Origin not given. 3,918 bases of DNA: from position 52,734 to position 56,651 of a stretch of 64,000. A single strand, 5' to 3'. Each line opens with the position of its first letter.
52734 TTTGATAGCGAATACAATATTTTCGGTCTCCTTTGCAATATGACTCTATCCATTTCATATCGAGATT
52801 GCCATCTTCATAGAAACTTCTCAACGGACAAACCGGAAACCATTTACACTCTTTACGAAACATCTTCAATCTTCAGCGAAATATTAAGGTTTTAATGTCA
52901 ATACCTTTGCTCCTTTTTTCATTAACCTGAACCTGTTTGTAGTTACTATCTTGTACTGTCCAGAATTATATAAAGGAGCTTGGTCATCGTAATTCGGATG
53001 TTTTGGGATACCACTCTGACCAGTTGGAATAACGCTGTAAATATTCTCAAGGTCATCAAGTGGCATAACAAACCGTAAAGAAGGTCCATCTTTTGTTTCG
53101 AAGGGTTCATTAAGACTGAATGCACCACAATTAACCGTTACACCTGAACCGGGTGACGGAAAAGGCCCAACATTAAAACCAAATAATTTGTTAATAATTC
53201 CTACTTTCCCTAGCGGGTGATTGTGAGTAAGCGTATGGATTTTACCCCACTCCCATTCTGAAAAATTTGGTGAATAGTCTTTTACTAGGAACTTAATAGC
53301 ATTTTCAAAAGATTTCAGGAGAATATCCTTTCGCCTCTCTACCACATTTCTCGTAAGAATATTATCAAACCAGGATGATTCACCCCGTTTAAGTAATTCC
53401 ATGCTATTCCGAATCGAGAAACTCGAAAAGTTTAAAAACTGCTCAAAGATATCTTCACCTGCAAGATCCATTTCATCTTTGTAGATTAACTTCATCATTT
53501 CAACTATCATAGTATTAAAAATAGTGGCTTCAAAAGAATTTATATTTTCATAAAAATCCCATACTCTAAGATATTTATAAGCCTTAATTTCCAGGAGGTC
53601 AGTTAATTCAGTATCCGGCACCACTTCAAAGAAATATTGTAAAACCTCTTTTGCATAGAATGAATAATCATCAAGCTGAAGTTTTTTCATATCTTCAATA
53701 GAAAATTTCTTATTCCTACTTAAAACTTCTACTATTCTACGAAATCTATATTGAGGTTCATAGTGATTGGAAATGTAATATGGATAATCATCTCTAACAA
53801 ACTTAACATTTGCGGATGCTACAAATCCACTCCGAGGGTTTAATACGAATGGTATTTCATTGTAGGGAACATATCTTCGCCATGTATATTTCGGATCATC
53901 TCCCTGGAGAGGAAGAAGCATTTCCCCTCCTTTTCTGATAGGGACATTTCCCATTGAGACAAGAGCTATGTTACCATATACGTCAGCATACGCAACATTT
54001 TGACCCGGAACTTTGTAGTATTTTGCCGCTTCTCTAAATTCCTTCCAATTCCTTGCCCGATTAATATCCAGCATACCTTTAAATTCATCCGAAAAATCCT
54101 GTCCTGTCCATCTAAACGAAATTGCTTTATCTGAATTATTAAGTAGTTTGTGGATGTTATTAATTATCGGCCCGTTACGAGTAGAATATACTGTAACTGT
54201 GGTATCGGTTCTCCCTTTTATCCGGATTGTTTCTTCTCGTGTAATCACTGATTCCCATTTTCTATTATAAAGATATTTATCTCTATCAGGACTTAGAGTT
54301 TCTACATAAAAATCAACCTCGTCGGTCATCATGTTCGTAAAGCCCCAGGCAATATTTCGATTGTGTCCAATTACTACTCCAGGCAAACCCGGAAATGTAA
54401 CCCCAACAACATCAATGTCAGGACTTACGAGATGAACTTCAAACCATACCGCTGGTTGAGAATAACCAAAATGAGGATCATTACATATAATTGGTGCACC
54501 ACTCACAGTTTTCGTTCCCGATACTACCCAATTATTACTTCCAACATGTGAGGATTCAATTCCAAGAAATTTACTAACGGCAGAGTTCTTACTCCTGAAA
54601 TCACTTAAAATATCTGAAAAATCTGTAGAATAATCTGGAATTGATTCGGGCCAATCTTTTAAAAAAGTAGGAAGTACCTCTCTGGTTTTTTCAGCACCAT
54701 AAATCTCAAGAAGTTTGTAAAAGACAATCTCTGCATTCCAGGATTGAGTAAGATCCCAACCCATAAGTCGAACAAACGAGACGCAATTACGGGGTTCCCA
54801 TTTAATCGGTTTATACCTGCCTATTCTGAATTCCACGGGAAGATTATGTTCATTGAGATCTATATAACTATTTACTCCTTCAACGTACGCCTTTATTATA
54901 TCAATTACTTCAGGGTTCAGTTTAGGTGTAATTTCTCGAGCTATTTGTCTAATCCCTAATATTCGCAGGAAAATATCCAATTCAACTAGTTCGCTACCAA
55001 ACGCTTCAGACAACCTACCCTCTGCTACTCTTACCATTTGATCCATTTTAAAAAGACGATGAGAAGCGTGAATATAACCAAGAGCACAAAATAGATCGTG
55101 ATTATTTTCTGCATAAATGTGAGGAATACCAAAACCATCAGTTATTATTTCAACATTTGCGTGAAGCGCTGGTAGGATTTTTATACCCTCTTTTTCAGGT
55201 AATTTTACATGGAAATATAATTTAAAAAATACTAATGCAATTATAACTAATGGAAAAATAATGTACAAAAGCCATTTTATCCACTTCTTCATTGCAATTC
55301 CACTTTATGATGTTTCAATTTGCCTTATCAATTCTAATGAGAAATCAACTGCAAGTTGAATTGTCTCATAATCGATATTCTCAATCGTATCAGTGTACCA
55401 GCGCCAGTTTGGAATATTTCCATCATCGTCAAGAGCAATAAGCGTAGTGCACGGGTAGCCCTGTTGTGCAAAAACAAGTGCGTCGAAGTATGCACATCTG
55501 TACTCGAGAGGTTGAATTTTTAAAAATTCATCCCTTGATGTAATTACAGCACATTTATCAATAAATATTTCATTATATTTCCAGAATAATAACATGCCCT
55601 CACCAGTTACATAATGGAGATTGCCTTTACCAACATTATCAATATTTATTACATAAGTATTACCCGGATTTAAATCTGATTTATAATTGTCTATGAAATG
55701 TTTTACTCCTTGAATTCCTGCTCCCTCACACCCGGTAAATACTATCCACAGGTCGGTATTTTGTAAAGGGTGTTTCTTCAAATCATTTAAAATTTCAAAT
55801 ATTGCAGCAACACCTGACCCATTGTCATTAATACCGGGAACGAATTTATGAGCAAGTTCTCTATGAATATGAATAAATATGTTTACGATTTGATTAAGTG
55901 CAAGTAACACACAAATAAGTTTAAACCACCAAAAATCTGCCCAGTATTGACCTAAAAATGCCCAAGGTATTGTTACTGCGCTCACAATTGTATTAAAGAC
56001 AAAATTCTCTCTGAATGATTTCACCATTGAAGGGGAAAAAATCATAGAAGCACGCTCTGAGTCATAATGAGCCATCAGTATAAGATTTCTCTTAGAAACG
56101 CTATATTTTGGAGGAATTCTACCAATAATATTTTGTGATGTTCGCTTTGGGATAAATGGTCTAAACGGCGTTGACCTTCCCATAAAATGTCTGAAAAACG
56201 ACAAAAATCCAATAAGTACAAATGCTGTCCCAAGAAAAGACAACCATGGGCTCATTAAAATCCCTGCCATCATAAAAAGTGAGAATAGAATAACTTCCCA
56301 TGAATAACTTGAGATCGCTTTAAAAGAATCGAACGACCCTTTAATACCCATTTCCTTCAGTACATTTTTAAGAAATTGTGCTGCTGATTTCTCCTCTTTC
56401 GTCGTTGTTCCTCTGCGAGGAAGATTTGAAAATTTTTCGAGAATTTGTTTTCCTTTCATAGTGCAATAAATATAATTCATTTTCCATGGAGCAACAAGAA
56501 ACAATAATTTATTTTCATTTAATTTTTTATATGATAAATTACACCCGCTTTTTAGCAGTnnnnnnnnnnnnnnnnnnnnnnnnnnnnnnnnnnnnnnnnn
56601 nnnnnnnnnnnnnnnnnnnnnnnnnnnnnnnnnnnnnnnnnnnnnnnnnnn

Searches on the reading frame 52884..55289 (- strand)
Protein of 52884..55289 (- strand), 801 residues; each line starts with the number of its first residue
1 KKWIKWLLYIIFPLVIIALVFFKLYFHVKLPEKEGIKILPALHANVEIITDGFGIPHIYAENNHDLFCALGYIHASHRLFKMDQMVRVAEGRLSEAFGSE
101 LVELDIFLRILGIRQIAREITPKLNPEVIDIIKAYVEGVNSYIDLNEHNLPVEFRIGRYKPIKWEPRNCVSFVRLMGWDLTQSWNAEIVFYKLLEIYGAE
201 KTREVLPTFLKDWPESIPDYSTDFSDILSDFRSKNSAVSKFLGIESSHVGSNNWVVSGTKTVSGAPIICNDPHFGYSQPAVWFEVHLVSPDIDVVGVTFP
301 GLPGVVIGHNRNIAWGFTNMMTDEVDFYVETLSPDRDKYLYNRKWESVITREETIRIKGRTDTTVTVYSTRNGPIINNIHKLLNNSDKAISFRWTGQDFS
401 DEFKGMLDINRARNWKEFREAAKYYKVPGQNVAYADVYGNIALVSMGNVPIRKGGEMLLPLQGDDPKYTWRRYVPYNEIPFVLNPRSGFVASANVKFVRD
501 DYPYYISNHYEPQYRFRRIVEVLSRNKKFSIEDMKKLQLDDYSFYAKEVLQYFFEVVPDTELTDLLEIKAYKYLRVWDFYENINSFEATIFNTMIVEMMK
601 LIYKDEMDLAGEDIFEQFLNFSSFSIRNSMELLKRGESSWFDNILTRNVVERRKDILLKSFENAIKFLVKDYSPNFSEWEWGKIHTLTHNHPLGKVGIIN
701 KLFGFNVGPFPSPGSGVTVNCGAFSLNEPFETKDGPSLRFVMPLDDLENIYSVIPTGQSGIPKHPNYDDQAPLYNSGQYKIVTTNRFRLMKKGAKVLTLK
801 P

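Call 22: search_protein_families(library=pfam, proteins=[window:52884-55289:-], max_evalue=0.001)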
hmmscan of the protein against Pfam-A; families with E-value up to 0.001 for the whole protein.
window:52884-55289:- (801 aa): 1 family
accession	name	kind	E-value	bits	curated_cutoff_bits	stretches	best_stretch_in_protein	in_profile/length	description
PF01804.23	Penicil_amidase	-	2.8e-216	721.1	21.3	1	45-785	1-669/675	Penicillin amidase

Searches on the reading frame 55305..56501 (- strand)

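Call 22: search_protein_families(library=pfam, proteins=[window:55305-56501:-], max_evalue=0.001)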
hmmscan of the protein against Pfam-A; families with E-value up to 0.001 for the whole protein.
window:55305-56501:- (398 aa): 1 family
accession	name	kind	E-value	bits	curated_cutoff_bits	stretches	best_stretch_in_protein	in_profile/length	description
PF04389.22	Peptidase_M28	-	3.2e-21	76.4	21.3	1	221-390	27-191/193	Peptidase family M28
